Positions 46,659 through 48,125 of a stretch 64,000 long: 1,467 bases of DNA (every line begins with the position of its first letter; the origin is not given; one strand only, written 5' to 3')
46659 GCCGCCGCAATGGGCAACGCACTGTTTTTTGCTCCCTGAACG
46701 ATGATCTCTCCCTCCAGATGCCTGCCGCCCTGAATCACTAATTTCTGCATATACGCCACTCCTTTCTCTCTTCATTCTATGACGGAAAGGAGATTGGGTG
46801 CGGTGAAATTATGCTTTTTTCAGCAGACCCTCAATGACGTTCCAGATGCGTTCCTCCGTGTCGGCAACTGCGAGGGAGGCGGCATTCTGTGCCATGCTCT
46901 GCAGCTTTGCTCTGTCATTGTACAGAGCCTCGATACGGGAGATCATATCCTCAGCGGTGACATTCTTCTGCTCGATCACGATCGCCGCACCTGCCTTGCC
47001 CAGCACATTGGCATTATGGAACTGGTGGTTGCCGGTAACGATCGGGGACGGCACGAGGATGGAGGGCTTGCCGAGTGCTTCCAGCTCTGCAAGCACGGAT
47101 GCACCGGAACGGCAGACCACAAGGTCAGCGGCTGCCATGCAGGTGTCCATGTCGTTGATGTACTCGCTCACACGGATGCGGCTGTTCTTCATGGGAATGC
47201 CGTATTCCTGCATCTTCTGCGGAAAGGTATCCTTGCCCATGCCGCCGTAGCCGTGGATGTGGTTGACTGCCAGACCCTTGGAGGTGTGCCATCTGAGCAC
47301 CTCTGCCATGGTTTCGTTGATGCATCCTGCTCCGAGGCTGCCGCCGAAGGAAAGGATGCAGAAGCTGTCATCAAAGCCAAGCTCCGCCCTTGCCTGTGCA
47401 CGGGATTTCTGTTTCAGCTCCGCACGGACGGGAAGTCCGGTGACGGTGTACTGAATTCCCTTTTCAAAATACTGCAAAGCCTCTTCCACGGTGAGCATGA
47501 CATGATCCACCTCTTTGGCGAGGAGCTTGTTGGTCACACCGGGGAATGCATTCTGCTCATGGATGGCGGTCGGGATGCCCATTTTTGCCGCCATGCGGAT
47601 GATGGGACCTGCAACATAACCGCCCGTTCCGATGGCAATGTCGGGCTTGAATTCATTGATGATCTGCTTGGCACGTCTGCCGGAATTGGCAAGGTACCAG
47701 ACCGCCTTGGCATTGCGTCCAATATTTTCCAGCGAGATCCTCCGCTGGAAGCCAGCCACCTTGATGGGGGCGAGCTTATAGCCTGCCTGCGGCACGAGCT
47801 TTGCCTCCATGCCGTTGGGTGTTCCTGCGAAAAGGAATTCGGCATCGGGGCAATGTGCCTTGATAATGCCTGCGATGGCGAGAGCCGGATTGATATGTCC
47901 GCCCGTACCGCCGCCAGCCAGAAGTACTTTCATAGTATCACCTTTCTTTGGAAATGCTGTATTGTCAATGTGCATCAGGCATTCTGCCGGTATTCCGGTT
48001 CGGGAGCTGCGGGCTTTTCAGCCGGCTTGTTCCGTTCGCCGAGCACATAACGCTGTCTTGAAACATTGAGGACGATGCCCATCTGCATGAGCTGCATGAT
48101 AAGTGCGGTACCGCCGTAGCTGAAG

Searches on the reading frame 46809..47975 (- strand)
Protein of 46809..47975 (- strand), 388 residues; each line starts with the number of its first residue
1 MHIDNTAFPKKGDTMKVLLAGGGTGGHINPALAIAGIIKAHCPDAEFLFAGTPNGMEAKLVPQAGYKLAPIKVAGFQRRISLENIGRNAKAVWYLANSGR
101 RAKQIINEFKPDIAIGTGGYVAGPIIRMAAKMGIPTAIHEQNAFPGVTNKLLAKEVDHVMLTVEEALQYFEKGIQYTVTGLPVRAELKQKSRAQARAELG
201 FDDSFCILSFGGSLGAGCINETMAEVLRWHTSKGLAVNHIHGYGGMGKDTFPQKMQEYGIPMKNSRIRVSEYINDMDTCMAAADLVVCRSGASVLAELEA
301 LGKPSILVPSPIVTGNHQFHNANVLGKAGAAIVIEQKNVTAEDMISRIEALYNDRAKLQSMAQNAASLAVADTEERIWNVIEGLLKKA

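Call 24: find_homologous_proteins(query=window:46809-47975:-, max_evalue=1e-60)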
Query window:46809-47975:- (388 aa): 7168 proteins with E <= 1e-60 among 8000 candidates; the best 120 are listed.
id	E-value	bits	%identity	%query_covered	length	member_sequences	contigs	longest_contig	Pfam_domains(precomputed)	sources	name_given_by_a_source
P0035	4.2e-234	794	94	96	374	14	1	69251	PF04101.23,PF03033.27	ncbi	-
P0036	3.1e-230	782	93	96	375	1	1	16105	PF04101.23,PF03033.27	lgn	-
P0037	4.1e-229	778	93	96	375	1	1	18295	PF04101.23,PF03033.27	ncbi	-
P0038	1.5e-225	766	90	96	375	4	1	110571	PF04101.23,PF03033.27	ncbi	-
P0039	5.5e-224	761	90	96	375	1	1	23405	PF04101.23,PF03033.27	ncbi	-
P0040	8.7e-224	760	90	96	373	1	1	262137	PF04101.23,PF03033.27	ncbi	-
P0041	1.8e-223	759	89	96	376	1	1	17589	PF04101.23,PF03033.27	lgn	-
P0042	5.0e-223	758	90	96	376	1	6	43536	PF04101.23,PF03033.27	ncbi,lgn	-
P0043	3.0e-222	755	89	96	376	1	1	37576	PF04101.23,PF03033.27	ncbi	-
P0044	3.1e-222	755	89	96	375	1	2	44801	PF04101.23,PF03033.27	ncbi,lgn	-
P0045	4.6e-222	755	89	96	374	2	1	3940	PF04101.23,PF03033.27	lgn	-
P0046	2.1e-221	753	89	96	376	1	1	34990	PF04101.23,PF03033.27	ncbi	-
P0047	4.8e-221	751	89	96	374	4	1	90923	PF04101.23,PF03033.27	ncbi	-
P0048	9.9e-221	750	88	96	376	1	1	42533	PF04101.23,PF03033.27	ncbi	-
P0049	3.7e-220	748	89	96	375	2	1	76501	PF04101.23,PF03033.27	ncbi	-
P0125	3.8e-193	660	78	96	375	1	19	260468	PF04101.23,PF03033.27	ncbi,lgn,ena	-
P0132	1.8e-184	631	75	96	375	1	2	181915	PF04101.23,PF03033.27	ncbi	-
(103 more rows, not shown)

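Call 25: find_encoding_contigs(protein=P0125, flank=10000, max_places=1)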
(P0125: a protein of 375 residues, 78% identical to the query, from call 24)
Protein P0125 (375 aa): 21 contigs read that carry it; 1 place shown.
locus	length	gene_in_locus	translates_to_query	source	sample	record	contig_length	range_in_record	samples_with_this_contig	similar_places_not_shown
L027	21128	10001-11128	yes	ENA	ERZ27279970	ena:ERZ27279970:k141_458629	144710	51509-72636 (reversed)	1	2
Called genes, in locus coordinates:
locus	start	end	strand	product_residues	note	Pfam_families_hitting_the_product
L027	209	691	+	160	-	PF02381:MraZ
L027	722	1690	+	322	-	PF01795:Methyltransf_5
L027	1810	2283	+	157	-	-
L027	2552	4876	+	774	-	PF03717:PBP_dimer, PF21922:PBP_dimer_2 (faint), PF00905:Transpeptidase, PF03793:PASTA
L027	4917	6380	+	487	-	PF01225:Mur_ligase (weak), PF08245:Mur_ligase_M, PF02875:Mur_ligase_C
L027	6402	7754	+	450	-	PF01225:Mur_ligase (weak), PF08245:Mur_ligase_M, PF02875:Mur_ligase_C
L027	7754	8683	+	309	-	-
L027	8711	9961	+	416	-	PF01098:FTSW_RODA_SPOVE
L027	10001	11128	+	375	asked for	PF03033:Glyco_transf_28, PF04101:Glyco_tran_28_C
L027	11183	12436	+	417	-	PF00275:EPSP_synthase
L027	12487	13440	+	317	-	PF08478:POTRA_1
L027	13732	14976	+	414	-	-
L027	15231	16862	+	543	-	-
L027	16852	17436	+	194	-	PF05683:Fumerase_C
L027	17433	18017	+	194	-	PF04542:Sigma70_r2, PF04545:Sigma70_r4 (weak), PF08281:Sigma70_r4_2, PF00196:GerE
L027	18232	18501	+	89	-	PF13451:zf_Tbcl, PF23477:zf_Tbcl_2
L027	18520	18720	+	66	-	PF08984:DUF1858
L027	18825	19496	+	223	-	PF12847:Methyltransf_18, PF04816:TrmK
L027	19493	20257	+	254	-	PF01784:DUF34_NIF3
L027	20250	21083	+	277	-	PF21302:Zn_ribbon_RlmA, PF08242:Methyltransf_12 (faint), PF13489:Methyltransf_23, PF13847:Methyltransf_31, PF08241:Methyltransf_11, PF13649:Methyltransf_25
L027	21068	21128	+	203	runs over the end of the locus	-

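Call 26: find_encoding_contigs(protein=P0132, flank=10000, max_places=1)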
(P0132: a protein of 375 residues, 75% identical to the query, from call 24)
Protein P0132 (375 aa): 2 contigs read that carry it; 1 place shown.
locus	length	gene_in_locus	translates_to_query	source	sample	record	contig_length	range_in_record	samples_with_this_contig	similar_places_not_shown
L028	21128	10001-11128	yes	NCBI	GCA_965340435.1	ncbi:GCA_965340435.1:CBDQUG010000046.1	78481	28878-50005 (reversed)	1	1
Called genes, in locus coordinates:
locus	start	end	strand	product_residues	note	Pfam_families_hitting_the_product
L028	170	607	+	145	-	PF02381:MraZ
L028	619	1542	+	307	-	PF01795:Methyltransf_5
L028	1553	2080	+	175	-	-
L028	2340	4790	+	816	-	PF03717:PBP_dimer, PF00905:Transpeptidase, PF03793:PASTA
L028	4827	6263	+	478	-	PF08245:Mur_ligase_M, PF02875:Mur_ligase_C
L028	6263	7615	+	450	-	PF01225:Mur_ligase, PF08245:Mur_ligase_M, PF02875:Mur_ligase_C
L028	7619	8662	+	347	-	PF00953:Glycos_transf_4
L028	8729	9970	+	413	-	PF01098:FTSW_RODA_SPOVE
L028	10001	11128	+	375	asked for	PF03033:Glyco_transf_28, PF04101:Glyco_tran_28_C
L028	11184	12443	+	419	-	PF00275:EPSP_synthase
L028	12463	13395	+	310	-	PF08478:POTRA_1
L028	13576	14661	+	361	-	PF00091:Tubulin, PF12327:FtsZ_C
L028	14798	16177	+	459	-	-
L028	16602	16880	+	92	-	PF13451:zf_Tbcl, PF23477:zf_Tbcl_2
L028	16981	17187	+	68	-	PF08984:DUF1858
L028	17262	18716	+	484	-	PF12847:Methyltransf_18, PF04816:TrmK, PF01784:DUF34_NIF3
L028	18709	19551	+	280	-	PF21302:Zn_ribbon_RlmA, PF13847:Methyltransf_31, PF08241:Methyltransf_11, PF13649:Methyltransf_25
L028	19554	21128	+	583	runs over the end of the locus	PF05833:NFACT_N, PF05670:NFACT-R_1, PF18297:NFACT-R_2 (weak)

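Call 38: find_homologous_proteins(query=L028:7619-8659:+, max_evalue=1e-40)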
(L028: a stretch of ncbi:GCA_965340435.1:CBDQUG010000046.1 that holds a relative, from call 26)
Query L028:7619-8659:+ (347 aa): 7467 proteins with E <= 1e-40 among 8000 candidates; the best 120 are listed.
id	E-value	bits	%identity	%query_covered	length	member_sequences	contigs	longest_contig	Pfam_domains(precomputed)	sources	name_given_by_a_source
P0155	6.8e-217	738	100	100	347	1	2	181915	PF00953.27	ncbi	-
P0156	1.3e-202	691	90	100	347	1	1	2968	PF00953.27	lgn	-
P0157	2.8e-201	686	90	100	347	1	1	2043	PF00953.27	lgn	-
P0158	1.6e-193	661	83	100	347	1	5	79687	PF00953.27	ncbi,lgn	-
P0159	9.0e-193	658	83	100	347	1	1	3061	PF00953.27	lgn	-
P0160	1.4e-192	658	83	100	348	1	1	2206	PF00953.27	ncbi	ncbi:MAG: phospho-N-acetylmuramoyl-pentapeptide-transferase [Porcipelethomonas sp.]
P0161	1.4e-192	658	83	100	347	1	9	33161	PF00953.27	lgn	-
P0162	1.8e-192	657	83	100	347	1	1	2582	PF00953.27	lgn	-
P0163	1.8e-192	657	83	100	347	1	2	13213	PF00953.27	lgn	-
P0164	2.0e-192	657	84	100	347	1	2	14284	PF00953.27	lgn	-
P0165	2.2e-192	657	83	100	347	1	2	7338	PF00953.27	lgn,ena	-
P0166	2.3e-192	657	83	100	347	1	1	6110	PF00953.27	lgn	-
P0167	3.7e-192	656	83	100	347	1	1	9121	PF00953.27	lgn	-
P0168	4.5e-192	656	82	100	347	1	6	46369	PF00953.27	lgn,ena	-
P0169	4.5e-192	656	82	100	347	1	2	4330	PF00953.27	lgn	-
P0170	6.2e-192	655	83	100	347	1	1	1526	PF00953.27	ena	-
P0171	6.3e-192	655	85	100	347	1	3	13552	PF00953.27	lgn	-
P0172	6.7e-192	655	82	100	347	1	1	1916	PF00953.27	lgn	-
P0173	7.0e-192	655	82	100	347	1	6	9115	PF00953.27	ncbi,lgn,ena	-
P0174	7.2e-192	655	83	100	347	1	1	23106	PF00953.27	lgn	-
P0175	8.4e-192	655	82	100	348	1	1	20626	PF00953.27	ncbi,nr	ncbi:MAG: phospho-N-acetylmuramoyl-pentapeptide-transferase [Oscillospiraceae bacterium]|nr:phospho-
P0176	8.4e-192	655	82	100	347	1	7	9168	PF00953.27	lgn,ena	-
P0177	1.3e-191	654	82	100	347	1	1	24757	PF00953.27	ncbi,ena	-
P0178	1.5e-191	654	82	100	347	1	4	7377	PF00953.27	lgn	-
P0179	2.4e-191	654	83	100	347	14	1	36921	PF00953.27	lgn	-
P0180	2.8e-191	653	85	100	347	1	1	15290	PF00953.27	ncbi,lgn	-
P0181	3.1e-191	653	83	100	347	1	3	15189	PF00953.27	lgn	-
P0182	3.1e-191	653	82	100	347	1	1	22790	PF00953.27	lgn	-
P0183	3.6e-191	653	82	100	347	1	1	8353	PF00953.27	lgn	-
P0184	1.7e-190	651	84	100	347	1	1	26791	PF00953.27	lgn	-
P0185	1.7e-190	651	84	100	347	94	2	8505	PF00953.27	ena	-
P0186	2.3e-190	650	83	100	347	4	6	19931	PF00953.27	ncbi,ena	-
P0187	3.2e-190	650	84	100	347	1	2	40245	PF00953.27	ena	-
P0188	4.2e-190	649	84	100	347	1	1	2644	PF00953.27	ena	-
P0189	8.6e-189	645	83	100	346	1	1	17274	PF00953.27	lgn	-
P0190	2.5e-188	644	83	100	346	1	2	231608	PF00953.27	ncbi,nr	ncbi:MAG: phospho-N-acetylmuramoyl-pentapeptide-transferase [Clostridium sp.]|nr:phospho-N-acetylmur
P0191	9.6e-188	642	84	100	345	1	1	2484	PF00953.27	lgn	-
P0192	2.5e-186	637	83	100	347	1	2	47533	PF00953.27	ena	-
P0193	8.5e-184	629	81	100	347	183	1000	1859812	PF00953.27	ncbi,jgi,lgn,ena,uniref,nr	ncbi:phospho-N-acetylmuramoyl-pentapeptide-transferase [Porcipelethomonas ammoniilytica]|uniref:phos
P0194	4.5e-183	626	82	100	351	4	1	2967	PF00953.27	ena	-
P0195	7.3e-183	626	84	94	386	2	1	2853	PF00953.27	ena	-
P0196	9.3e-182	622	79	100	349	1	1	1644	PF00953.27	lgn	-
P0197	2.1e-180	618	79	100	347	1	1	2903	PF00953.27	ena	-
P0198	3.7e-179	613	79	100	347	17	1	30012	PF00953.27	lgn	-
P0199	7.5e-176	603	78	100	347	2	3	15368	PF00953.27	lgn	-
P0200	4.0e-173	594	78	100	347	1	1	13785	PF00953.27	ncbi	ncbi:MAG: phospho-N-acetylmuramoyl-pentapeptide-transferase [Porcipelethomonas sp.]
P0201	2.5e-170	584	74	99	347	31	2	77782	PF00953.27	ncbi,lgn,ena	-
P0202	3.7e-170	584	75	99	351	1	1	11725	PF00953.27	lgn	-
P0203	9.0e-165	566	75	100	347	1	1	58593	PF00953.27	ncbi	-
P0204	1.4e-164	566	70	100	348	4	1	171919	PF00953.27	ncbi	-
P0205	1.7e-164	565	72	100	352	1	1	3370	PF00953.27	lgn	-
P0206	3.8e-164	564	74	99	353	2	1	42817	PF00953.27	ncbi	-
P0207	7.1e-163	560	81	88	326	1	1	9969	PF00953.27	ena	-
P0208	1.4e-162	559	75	99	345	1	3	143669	PF00953.27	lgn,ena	-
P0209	2.0e-162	559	74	99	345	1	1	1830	PF00953.27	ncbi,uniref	ncbi:phospho-N-acetylmuramoyl-pentapeptide-transferase [Ruminococcus sp.]|uniref:phospho-N-acetylmur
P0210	2.2e-162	558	75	99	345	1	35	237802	PF00953.27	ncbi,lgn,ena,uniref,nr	ncbi:phospho-N-acetylmuramoyl-pentapeptide-transferase [uncultured Ruminococcus sp.]|uniref:phospho-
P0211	2.4e-162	558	74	99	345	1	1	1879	PF00953.27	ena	-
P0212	3.1e-162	558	72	100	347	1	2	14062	PF00953.27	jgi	-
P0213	3.2e-162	558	74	99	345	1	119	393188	PF00953.27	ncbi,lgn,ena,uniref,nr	ncbi:phospho-N-acetylmuramoyl-pentapeptide-transferase [Ruminococcus sp.]|uniref:phospho-N-acetylmur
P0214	3.8e-162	558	73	100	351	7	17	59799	PF00953.27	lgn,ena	-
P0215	4.5e-162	557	73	100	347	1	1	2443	PF00953.27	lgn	-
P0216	5.5e-162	557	74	99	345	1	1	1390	PF00953.27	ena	-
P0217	5.6e-162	557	74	99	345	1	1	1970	PF00953.27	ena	-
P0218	8.5e-162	556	74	99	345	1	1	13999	PF00953.27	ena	-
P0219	1.5e-161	556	74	99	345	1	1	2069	PF00953.27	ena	-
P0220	1.8e-161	555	74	100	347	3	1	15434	PF00953.27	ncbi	-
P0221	3.0e-161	555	70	100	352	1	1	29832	PF00953.27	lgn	-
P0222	3.6e-161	554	71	99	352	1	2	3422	PF00953.27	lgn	-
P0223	6.0e-161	554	73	100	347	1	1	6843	PF00953.27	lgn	-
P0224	6.1e-161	554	74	99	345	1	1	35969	PF00953.27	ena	-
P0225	6.5e-161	554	71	100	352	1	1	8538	PF00953.27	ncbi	ncbi:MAG: phospho-N-acetylmuramoyl-pentapeptide-transferase [Porcipelethomonas sp.]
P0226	8.8e-161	553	74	99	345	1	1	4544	PF00953.27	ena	-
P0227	9.3e-161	553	74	99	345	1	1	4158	PF00953.27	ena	-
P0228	1.7e-160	552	74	99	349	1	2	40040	PF00953.27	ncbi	-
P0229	1.7e-160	552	74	99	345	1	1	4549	PF00953.27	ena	-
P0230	3.0e-160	551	74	99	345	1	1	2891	PF00953.27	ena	-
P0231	4.7e-160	551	71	100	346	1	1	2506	PF00953.27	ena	-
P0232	6.9e-160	550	74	99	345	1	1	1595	PF00953.27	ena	-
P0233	1.3e-158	546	73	99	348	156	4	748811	PF00953.27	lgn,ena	-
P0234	2.2e-158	545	72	100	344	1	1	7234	PF00953.27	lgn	-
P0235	2.3e-158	545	71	100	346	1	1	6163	PF00953.27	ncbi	-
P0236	2.5e-158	545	72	100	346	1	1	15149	PF00953.27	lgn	-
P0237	2.9e-158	545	72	100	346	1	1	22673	PF00953.27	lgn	-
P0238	2.8e-157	542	70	99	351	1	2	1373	PF00953.27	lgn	-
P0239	2.7e-156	538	71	100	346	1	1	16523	PF00953.27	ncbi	-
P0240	9.6e-156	537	73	97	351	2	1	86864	PF00953.27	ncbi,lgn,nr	ncbi:MAG: phospho-N-acetylmuramoyl-pentapeptide-transferase [Oscillospiraceae bacterium]|nr:phospho-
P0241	1.1e-155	536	71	100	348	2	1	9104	PF00953.27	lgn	-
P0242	3.8e-155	535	70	97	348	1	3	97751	PF00953.27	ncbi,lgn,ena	-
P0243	1.7e-154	532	68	96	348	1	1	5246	PF00953.27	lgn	-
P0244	4.0e-154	531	69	97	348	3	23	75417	PF00953.27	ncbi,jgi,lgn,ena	-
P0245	4.0e-154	531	69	97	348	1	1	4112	PF00953.27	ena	-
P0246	1.4e-153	529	67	96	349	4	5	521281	PF00953.27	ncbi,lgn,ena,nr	ncbi:MAG: phospho-N-acetylmuramoyl-pentapeptide-transferase [Ruminococcus sp.]|nr:phospho-N-acetylmu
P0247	1.9e-153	529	68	100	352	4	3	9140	PF00953.27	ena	-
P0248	6.3e-153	527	70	97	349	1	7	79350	PF00953.27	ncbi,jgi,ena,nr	ncbi:MAG: phospho-N-acetylmuramoyl-pentapeptide-transferase [Ruminococcus sp.]|nr:phospho-N-acetylmu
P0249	6.4e-153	527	68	99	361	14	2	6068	PF00953.27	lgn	-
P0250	2.8e-152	525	67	100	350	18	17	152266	PF00953.27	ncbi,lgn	-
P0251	4.7e-152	524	69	97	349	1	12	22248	PF00953.27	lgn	-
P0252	5.8e-152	524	69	97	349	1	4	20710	PF00953.27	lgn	-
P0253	5.8e-152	524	67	100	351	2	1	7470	PF00953.27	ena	-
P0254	8.5e-152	524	69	94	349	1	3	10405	PF00953.27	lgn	-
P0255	1.9e-151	522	66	100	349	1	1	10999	PF00953.27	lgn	-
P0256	2.4e-151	522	68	98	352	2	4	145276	PF00953.27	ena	-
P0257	2.5e-151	522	70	93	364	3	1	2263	PF00953.27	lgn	-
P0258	4.8e-151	521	67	100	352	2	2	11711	PF00953.27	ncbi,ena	-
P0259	6.2e-151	521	66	100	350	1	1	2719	PF00953.27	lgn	-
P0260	6.3e-151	521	67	100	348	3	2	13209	PF00953.27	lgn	-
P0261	6.8e-151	521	68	98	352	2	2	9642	PF00953.27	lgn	-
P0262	8.2e-151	520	67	100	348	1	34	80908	PF00953.27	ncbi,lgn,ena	-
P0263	1.0e-150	520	67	100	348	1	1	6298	PF00953.27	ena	-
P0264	1.5e-150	519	67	100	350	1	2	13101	PF00953.27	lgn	-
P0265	2.1e-150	519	67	100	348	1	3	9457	PF00953.27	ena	-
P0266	2.5e-150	519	66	99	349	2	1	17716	PF00953.27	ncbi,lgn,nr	ncbi:MAG: phospho-N-acetylmuramoyl-pentapeptide-transferase [Oscillospiraceae bacterium]|nr:phospho-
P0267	2.6e-150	519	67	100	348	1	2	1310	PF00953.27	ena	-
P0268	5.2e-150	518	67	100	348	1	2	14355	PF00953.27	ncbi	-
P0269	6.7e-150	517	67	100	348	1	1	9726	PF00953.27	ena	-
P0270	1.2e-149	517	67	96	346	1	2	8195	PF00953.27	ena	-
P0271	1.2e-149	517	66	100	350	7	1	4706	PF00953.27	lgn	-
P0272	1.3e-149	516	67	100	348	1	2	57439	PF00953.27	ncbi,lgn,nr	ncbi:MAG: phospho-N-acetylmuramoyl-pentapeptide-transferase [Oscillospiraceae bacterium]|nr:phospho-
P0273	2.6e-149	515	70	92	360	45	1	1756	PF00953.27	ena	-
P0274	3.9e-149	515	68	99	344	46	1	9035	PF00953.27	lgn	-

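Call 41: find_encoding_contigs(protein=P0272, flank=10000, max_places=2)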
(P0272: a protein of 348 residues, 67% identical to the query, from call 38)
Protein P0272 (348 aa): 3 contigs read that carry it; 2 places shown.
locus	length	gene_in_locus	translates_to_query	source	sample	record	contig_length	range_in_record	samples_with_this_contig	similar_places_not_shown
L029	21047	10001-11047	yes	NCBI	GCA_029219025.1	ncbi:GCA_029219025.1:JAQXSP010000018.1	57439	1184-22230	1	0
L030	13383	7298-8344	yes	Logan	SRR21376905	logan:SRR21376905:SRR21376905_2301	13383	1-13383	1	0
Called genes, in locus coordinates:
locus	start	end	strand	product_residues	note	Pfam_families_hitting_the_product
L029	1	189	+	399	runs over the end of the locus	PF00009:GTP_EFTU, PF03144:GTP_EFTU_D2, PF03143:GTP_EFTU_D3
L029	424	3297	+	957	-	PF12891:Glyco_hydro_44, PF00404:Dockerin_1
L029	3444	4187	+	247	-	PF03309:Pan_kinase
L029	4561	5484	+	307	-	PF01795:Methyltransf_5, PF13847:Methyltransf_31 (faint)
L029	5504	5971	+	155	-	PF04977:DivIC (weak)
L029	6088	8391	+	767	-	PF03717:PBP_dimer, PF21922:PBP_dimer_2 (faint), PF00905:Transpeptidase, PF03793:PASTA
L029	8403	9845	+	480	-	PF01225:Mur_ligase (weak), PF08245:Mur_ligase_M, PF02875:Mur_ligase_C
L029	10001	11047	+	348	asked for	PF00953:Glycos_transf_4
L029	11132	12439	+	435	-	PF01098:FTSW_RODA_SPOVE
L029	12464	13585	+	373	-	PF03033:Glyco_transf_28, PF04101:Glyco_tran_28_C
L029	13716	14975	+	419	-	PF00275:EPSP_synthase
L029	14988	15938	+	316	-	PF08478:POTRA_1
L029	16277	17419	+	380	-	PF00091:Tubulin, PF12327:FtsZ_C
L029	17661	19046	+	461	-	-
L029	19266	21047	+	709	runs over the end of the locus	PF03477:ATP-cone, PF13597:NRDD, PF01228:Gly_radical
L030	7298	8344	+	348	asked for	PF00953:Glycos_transf_4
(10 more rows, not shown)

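Call 42: find_encoding_contigs(protein=P0248, flank=10000, max_places=3)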
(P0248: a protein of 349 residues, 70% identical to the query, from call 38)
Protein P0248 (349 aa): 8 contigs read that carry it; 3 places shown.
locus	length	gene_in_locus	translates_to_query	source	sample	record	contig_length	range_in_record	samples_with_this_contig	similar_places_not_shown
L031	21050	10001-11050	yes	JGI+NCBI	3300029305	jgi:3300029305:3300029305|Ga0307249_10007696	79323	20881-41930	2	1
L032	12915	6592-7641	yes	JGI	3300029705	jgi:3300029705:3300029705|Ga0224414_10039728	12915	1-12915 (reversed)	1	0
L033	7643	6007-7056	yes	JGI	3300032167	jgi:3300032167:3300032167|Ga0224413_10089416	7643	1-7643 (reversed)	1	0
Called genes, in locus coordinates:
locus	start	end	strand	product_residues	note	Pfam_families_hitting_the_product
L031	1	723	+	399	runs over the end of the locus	PF00009:GTP_EFTU, PF03144:GTP_EFTU_D2, PF03143:GTP_EFTU_D3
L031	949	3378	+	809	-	PF12891:Glyco_hydro_44, PF00404:Dockerin_1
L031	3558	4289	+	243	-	PF03309:Pan_kinase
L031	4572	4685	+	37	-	-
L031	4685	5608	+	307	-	PF01795:Methyltransf_5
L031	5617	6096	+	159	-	-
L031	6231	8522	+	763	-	PF03717:PBP_dimer, PF00905:Transpeptidase, PF03793:PASTA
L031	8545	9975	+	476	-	PF01225:Mur_ligase (weak), PF08245:Mur_ligase_M, PF02875:Mur_ligase_C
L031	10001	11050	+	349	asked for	PF00953:Glycos_transf_4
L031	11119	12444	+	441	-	PF01098:FTSW_RODA_SPOVE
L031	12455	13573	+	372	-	PF03033:Glyco_transf_28, PF04101:Glyco_tran_28_C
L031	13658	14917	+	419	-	PF00275:EPSP_synthase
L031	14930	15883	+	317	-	PF08478:POTRA_1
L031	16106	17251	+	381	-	PF00091:Tubulin, PF12327:FtsZ_C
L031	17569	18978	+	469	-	-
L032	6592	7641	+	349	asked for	PF00953:Glycos_transf_4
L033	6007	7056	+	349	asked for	PF00953:Glycos_transf_4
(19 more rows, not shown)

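Call 51: find_encoding_contigs(protein=P0203, flank=10000, max_places=1)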
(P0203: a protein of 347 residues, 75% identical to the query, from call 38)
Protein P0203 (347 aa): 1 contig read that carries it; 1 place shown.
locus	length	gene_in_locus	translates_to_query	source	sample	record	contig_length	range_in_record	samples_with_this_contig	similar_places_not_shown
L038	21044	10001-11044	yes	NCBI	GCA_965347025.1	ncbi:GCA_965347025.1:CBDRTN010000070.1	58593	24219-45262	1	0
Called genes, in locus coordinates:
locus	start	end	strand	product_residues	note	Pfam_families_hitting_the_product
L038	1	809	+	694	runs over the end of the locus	PF00009:GTP_EFTU, PF03144:GTP_EFTU_D2, PF22042:EF-G_D2, PF14492:EFG_III, PF16658:RF3_C (weak), PF03764:EFG_IV, PF00679:EFG_C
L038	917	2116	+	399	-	PF00009:GTP_EFTU, PF03144:GTP_EFTU_D2, PF03143:GTP_EFTU_D3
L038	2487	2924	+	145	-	PF02381:MraZ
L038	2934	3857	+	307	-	PF01795:Methyltransf_5, PF13847:Methyltransf_31 (faint)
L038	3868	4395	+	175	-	PF19579:FtsL_2 (weak)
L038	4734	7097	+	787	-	PF03717:PBP_dimer, PF00905:Transpeptidase, PF03793:PASTA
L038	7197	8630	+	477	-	PF08245:Mur_ligase_M, PF02875:Mur_ligase_C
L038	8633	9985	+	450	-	PF01225:Mur_ligase, PF08245:Mur_ligase_M, PF02875:Mur_ligase_C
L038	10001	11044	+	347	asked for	PF00953:Glycos_transf_4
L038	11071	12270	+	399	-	PF01098:FTSW_RODA_SPOVE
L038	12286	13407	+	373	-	PF03033:Glyco_transf_28, PF04101:Glyco_tran_28_C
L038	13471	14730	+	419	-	PF00275:EPSP_synthase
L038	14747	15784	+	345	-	PF08478:POTRA_1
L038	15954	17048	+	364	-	PF00091:Tubulin, PF12327:FtsZ_C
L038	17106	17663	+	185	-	PF05683:Fumerase_C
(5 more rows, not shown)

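Call 52: find_encoding_contigs(protein=P0244, flank=10000, max_places=1)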
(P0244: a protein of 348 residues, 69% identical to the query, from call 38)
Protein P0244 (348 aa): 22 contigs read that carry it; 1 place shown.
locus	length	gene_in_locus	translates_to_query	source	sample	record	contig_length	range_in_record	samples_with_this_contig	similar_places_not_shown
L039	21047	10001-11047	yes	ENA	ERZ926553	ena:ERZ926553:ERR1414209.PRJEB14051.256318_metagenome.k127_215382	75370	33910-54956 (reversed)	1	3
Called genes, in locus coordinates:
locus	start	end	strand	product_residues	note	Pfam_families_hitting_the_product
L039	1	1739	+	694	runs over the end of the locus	PF00009:GTP_EFTU, PF03144:GTP_EFTU_D2, PF22042:EF-G_D2, PF14492:EFG_III, PF16658:RF3_C (weak), PF03764:EFG_IV, PF00679:EFG_C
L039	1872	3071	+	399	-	PF00009:GTP_EFTU, PF03144:GTP_EFTU_D2, PF03143:GTP_EFTU_D3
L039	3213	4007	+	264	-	PF03309:Pan_kinase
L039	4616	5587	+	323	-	PF01795:Methyltransf_5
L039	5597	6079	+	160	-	-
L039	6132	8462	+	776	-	PF03717:PBP_dimer, PF21922:PBP_dimer_2 (faint), PF00905:Transpeptidase, PF03793:PASTA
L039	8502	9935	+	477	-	PF01225:Mur_ligase (weak), PF08245:Mur_ligase_M, PF02875:Mur_ligase_C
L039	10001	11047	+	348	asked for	PF00953:Glycos_transf_4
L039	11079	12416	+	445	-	PF01098:FTSW_RODA_SPOVE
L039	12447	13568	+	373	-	PF03033:Glyco_transf_28, PF04101:Glyco_tran_28_C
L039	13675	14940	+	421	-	PF00275:EPSP_synthase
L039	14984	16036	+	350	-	PF08478:POTRA_1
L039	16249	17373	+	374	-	PF00091:Tubulin, PF12327:FtsZ_C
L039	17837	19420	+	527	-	-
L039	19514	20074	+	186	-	PF05683:Fumerase_C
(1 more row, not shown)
